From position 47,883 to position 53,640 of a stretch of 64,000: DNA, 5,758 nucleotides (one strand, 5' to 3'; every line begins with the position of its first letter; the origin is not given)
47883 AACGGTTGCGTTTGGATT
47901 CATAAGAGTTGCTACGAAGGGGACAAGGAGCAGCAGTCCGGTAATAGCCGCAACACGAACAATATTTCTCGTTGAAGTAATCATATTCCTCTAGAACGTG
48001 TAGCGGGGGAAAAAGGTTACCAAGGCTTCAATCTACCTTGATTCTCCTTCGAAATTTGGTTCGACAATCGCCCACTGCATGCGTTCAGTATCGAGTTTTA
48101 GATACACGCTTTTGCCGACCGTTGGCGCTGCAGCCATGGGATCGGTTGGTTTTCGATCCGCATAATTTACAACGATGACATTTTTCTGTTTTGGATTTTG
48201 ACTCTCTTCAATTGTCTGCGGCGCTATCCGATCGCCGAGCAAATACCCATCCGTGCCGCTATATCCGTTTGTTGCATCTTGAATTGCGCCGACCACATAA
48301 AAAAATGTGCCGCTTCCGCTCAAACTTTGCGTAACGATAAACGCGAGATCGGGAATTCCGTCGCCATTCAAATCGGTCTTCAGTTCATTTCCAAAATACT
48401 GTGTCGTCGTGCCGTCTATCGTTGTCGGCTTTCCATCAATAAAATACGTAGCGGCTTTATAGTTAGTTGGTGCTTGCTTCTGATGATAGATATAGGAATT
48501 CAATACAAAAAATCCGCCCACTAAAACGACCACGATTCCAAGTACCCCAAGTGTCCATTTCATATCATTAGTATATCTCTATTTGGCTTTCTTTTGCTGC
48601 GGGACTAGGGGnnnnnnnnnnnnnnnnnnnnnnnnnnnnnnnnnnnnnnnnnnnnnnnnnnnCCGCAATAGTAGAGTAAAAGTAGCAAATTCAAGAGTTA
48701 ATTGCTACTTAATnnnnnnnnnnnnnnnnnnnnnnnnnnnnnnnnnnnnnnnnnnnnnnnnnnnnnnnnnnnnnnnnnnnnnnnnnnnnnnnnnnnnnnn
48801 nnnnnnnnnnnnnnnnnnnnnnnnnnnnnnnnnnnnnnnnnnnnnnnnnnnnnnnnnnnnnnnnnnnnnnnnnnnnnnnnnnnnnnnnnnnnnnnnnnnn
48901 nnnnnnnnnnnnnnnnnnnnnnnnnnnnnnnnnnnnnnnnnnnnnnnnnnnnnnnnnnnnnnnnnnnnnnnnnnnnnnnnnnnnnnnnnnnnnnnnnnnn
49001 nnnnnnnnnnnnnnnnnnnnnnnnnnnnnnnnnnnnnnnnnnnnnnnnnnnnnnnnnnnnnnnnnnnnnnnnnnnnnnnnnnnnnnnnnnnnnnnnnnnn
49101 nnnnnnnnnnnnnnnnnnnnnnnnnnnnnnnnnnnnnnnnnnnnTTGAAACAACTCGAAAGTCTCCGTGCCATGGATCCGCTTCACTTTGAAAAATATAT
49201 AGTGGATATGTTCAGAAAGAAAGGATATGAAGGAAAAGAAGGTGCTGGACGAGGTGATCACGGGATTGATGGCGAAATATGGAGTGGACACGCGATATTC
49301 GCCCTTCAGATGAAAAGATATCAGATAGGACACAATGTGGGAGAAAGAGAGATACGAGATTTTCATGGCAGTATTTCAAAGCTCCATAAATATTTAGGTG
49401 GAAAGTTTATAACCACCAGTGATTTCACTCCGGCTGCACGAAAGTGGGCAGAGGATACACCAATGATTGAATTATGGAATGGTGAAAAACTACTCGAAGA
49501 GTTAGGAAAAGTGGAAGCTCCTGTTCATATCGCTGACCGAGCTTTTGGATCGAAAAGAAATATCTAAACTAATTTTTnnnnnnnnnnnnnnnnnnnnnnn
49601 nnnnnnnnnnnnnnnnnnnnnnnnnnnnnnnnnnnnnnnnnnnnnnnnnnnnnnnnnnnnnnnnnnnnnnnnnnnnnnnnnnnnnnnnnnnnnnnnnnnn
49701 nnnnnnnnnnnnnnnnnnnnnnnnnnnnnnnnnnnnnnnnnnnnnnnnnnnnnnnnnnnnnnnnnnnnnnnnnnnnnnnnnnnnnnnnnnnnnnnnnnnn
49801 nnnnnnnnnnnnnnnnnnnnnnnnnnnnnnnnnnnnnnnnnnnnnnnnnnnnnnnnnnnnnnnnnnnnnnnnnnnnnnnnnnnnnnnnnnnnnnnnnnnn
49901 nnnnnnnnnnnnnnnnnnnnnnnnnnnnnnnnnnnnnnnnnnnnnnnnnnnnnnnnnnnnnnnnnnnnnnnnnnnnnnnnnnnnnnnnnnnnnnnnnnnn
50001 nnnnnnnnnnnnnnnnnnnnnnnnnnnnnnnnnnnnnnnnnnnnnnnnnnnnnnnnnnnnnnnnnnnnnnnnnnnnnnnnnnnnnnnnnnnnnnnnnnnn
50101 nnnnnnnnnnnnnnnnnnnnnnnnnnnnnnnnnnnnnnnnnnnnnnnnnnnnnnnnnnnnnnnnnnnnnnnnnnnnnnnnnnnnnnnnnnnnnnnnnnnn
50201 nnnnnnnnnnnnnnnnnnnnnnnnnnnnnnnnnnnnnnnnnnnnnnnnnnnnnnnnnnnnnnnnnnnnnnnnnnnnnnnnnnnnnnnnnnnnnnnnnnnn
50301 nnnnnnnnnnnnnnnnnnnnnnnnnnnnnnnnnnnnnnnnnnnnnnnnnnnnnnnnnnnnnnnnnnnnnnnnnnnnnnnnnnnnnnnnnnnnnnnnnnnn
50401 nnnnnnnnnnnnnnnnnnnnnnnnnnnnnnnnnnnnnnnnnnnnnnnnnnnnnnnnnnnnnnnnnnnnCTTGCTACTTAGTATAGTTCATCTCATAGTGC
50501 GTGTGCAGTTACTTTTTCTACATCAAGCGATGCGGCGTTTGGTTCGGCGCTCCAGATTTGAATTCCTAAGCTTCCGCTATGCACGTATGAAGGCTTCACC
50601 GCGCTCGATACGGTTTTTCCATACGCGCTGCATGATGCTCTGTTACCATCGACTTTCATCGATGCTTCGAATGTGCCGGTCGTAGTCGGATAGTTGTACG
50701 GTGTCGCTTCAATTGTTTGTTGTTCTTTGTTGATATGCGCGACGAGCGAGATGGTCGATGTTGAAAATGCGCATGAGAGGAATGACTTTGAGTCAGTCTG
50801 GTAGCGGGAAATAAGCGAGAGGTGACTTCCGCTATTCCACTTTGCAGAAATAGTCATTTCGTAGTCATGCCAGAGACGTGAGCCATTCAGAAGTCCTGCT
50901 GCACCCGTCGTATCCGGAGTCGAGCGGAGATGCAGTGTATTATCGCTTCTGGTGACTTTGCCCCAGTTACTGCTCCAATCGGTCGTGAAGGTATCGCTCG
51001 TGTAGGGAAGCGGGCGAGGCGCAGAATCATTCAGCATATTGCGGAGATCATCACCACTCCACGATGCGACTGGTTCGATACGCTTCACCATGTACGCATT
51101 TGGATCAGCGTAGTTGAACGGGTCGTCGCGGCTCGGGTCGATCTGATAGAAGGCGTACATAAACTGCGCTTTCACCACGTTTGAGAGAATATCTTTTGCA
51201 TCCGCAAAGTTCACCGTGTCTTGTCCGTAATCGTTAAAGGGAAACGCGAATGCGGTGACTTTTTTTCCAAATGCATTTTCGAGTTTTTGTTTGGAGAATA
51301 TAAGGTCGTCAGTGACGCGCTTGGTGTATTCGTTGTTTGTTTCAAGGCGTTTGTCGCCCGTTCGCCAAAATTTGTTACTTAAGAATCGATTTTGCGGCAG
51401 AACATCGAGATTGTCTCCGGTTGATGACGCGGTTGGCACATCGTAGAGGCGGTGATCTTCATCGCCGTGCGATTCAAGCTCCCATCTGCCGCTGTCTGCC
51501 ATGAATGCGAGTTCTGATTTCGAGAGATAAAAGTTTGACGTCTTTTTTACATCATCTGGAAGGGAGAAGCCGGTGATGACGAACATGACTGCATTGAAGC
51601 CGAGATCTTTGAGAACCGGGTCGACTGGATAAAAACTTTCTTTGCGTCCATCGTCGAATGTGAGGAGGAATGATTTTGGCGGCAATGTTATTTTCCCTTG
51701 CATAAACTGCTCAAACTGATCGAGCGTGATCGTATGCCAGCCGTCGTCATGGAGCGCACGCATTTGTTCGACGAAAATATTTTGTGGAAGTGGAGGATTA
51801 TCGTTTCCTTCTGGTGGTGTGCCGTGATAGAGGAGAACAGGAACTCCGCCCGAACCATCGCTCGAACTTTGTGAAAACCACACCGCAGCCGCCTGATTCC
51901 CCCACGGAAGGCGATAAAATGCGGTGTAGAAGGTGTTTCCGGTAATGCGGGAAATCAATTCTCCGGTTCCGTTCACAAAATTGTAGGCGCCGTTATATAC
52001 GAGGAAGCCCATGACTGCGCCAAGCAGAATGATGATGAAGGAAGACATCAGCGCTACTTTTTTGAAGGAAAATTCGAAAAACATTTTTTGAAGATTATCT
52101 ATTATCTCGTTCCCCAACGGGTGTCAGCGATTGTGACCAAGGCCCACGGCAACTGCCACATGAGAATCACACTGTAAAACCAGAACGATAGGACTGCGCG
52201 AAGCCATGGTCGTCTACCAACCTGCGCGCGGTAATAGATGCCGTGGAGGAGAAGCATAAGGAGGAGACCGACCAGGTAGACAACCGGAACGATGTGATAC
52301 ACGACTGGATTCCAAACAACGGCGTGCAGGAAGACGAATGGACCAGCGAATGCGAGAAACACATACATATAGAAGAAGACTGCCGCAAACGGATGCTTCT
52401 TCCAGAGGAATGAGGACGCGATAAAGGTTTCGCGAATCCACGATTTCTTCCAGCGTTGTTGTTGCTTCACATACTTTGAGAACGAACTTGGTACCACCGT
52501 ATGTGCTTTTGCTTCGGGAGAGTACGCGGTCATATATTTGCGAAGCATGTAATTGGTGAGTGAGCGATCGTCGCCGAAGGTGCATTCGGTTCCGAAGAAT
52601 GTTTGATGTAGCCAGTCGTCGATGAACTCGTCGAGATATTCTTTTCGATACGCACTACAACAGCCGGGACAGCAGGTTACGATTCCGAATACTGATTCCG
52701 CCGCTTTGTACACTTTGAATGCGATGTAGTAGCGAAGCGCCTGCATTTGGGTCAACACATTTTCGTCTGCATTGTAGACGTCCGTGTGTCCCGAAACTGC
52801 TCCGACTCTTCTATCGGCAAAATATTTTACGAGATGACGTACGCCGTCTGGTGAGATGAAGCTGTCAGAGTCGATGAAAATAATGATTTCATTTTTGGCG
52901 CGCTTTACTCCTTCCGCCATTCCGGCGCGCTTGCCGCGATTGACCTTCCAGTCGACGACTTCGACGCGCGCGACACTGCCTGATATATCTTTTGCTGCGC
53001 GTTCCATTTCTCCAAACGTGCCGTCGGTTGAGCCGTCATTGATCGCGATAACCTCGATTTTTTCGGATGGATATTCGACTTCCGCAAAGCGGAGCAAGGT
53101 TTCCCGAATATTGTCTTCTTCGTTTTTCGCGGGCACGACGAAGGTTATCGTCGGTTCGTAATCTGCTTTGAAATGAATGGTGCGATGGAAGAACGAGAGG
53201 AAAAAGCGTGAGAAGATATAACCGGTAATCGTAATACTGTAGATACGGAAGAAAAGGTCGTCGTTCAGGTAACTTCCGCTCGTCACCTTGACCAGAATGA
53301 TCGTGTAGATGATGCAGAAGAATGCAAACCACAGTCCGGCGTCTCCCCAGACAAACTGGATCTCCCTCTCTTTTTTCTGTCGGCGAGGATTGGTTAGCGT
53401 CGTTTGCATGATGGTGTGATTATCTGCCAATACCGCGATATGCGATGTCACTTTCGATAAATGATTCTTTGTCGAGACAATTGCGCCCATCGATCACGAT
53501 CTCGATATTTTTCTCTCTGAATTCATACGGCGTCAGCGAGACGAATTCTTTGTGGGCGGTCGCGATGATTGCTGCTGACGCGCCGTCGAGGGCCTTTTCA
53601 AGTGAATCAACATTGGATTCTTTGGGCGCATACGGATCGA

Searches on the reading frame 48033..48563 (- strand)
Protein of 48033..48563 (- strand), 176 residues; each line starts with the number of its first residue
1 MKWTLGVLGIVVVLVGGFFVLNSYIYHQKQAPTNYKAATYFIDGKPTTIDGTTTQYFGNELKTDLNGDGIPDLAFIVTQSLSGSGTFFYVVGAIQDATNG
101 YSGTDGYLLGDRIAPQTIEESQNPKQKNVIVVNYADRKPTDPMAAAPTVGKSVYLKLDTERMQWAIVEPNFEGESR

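Call 50: search_protein_families(library=pfam, proteins=[window:48033-48563:-], max_evalue=0.01)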
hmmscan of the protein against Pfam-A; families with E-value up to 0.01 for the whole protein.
window:48033-48563:- (176 aa): 2 families
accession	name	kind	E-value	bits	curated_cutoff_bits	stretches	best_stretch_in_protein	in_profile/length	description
PF16743.10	PliI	-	0.0012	19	27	1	36-90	42-90/123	Periplasmic lysozyme inhibitor of I-type lysozyme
PF01839.29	FG-GAP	-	0.0023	18.2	22.1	1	63-80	8-25/37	FG-GAP repeat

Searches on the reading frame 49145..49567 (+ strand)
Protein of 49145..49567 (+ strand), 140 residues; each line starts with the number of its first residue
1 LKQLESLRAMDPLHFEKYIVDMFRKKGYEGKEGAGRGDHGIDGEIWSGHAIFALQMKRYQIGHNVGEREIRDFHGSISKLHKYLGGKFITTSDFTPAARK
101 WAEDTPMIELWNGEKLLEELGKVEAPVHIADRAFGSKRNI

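Call 4: search_protein_families(library=pfam, proteins=[window:49145-49567:+], max_evalue=1)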
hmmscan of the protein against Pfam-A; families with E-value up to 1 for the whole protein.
window:49145-49567:+ (140 aa): 3 families
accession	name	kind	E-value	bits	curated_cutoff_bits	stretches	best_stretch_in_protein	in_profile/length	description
PF04471.18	Mrr_cat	-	1.3e-25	90.2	21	1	7-118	1-113/115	Restriction endonuclease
PF22722.2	NA-iREase1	-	2.1e-07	31.3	27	1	15-117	1-105/106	NACHT-associated inactive Restriction Endonuclease 1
PF13156.12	Mrr_cat_2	-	4.4e-05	23.8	22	1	10-112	2-106/127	Restriction endonuclease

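Call 5: search_protein_families(library=padloc, proteins=[window:49145-49567:+], max_evalue=1)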
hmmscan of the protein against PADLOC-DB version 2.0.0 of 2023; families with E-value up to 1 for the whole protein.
window:49145-49567:+ (140 aa): 10 families
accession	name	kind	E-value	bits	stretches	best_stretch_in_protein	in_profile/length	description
PDLC03657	mREase_IV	-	1.3e-16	58.9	1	4-120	166-291/317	Type IV methyl-directed restriction enzyme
PDLC04806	PDC-S02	-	1.5e-14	52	1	4-120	179-300/324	-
PDLC04796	PDC-S02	-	5.6e-09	33.4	1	5-122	238-359/390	-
PDLC04819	PDC-S02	-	2.9e-08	31.3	1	7-118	193-304/334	-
PDLC00631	ZorD1|ZorD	-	2.6e-07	26.8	1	3-120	941-1060/1071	"SWI2/SNF2 helicase, Mrr-like nuclease"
PDLC03852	LmuA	-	0.00029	18.9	1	3-84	11-97/336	-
PDLC03663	mREase_IV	-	0.0012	15.6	1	9-116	411-519/544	Type IV methyl-directed restriction enzyme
PDLC04815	PDC-S02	-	0.0072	13.7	1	15-122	210-320/346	-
PDLC00628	ZorD1|ZorD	-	0.011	11.4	1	9-59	1025-1076/1171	"SWI2/SNF2 helicase, Mrr-like nuclease"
PDLC03203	mREase_II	-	0.017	12.3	1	49-99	302-349/393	Type II methyl-directed restriction enzyme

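Call 6: search_protein_families(library=ncbifam, proteins=[window:49145-49567:+], max_evalue=1)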
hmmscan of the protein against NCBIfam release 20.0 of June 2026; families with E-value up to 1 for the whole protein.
window:49145-49567:+ (140 aa): 0 families

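Call 8: find_homologous_proteins(query=window:49145-49567:+)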
Query window:49145-49567:+ (140 aa): 2 proteins with E <= 0.001 among 12 candidates.
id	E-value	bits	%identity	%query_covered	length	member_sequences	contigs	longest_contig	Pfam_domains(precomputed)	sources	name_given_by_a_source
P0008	1.9e-84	299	100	94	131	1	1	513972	PF22722.3,PF04471.19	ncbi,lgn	-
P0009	1.9e-54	202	70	94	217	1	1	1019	PF22722.3,PF04471.19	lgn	-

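Call 15: find_encoding_contigs(protein=P0009, flank=6000, max_places=4)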
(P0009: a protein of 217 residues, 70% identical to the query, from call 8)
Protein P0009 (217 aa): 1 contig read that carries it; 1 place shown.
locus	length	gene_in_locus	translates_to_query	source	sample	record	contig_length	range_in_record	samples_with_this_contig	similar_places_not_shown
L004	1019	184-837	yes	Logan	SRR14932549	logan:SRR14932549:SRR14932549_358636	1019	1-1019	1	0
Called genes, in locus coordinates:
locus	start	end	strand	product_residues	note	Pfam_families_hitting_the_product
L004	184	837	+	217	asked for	PF04471:Mrr_cat, PF22722:NA-iREase1 (weak)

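Call 22: search_protein_families(library=pfam, proteins=[P0009], max_evalue=1)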
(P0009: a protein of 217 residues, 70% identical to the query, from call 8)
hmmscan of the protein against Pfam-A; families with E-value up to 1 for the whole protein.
P0009 (217 aa): 3 families
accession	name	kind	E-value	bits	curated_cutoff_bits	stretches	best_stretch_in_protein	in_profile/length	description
PF04471.18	Mrr_cat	-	2.9e-26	92.3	21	1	92-203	1-113/115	Restriction endonuclease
PF22722.2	NA-iREase1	-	2.6e-07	31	27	1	102-202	3-105/106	NACHT-associated inactive Restriction Endonuclease 1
PF13156.12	Mrr_cat_2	-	0.011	16.1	22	1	106-186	14-94/127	Restriction endonuclease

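Call 43: find_related_loci(query=P0009, collection=metagenome_contigs, flank=4000)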
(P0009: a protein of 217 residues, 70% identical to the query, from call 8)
Query P0009 (217 aa) in metagenome_contigs; peptide patterns used: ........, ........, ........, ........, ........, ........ (x = any residue, [..] = any of these).
146 stretches matched a pattern, but none encodes a relative of the query by tblastn (E <= 1e-3).

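Call 44: find_related_loci(query=A2, collection=metagenome_contigs, flank=4000)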
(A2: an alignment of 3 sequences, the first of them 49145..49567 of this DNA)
Query A2 (140 aa) in metagenome_contigs; peptide patterns used: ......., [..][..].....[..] (x = any residue, [..] = any of these).
316 stretches matched a pattern, but none encodes a relative of the query by tblastn (E <= 1e-3).

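Call 62: search_solved_structures(query=P0009, max_evalue=0.01, show_alignments=1)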
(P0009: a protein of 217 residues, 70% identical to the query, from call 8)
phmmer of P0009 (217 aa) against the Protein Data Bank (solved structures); distinct sequences matched with E-value up to 0.01: 0.

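Call 63: search_protein_families(library=ncbifam, proteins=[P0009], max_evalue=0.01)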
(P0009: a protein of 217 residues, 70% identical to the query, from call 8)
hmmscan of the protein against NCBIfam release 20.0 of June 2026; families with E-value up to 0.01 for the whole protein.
P0009 (217 aa): 0 families

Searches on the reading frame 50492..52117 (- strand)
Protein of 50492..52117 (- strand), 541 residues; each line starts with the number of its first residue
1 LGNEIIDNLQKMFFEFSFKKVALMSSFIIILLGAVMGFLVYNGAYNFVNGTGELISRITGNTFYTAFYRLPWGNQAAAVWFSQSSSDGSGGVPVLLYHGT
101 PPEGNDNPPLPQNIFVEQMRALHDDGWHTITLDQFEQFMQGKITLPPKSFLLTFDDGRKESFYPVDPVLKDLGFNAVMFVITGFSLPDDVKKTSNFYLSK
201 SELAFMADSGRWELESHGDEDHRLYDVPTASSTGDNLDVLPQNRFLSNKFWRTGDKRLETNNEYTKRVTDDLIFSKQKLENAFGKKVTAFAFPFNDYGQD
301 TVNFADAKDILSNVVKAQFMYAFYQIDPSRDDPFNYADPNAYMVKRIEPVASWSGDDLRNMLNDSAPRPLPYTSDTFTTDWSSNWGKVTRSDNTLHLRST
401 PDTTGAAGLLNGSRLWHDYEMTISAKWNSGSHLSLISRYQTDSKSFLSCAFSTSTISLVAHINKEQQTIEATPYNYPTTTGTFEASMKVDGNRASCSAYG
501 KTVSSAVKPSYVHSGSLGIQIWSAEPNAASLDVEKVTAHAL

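Call 50: search_protein_families(library=pfam, proteins=[window:50492-52117:-], max_evalue=0.01)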
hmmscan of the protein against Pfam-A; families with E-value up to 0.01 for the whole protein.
window:50492-52117:- (541 aa): 1 family
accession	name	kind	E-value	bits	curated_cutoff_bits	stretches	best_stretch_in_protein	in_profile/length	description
PF01522.26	Polysacc_deac_1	-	2.9e-14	53.5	23.1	1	144-305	3-116/124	Polysaccharide deacetylase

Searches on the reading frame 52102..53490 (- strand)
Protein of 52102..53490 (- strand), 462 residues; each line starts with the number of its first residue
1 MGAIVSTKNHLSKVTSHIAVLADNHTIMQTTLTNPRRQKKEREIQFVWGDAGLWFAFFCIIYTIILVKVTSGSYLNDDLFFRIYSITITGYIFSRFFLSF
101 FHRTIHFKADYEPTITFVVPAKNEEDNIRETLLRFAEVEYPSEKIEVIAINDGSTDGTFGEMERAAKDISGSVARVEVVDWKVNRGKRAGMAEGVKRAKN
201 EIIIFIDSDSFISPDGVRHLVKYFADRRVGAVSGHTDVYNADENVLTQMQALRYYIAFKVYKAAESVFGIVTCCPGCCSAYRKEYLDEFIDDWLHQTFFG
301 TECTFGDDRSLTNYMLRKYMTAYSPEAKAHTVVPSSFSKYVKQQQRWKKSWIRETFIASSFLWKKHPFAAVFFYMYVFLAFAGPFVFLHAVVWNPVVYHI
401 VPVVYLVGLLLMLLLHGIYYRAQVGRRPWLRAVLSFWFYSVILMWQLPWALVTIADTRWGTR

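Call 50: search_protein_families(library=pfam, proteins=[window:52102-53490:-], max_evalue=0.01)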
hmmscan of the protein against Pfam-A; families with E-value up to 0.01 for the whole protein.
window:52102-53490:- (462 aa): 6 families
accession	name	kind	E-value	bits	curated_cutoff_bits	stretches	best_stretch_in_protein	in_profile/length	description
PF00535.33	Glycos_transf_2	-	8.3e-30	104.4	23.3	1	117-288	2-166/168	Glycosyl transferase family 2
PF03142.21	Chitin_synth_2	-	1.7e-28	100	27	1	193-403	195-423/527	Chitin synthase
PF13641.12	Glyco_tranf_2_3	-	4.8e-28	99.2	27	1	113-348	1-228/230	Glycosyltransferase like family 2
PF10111.15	Glyco_tranf_2_2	-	1.9e-10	41.1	27.3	1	116-223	1-105/276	Glycosyltransferase like family 2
PF13632.12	Glyco_trans_2_3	-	2.7e-10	40.8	27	1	202-400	1-183/198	Glycosyl transferase family group 2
PF13506.12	Glyco_transf_21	-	1.4e-09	38.1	21.7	1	187-348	18-173/174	Glycosyl transferase family 21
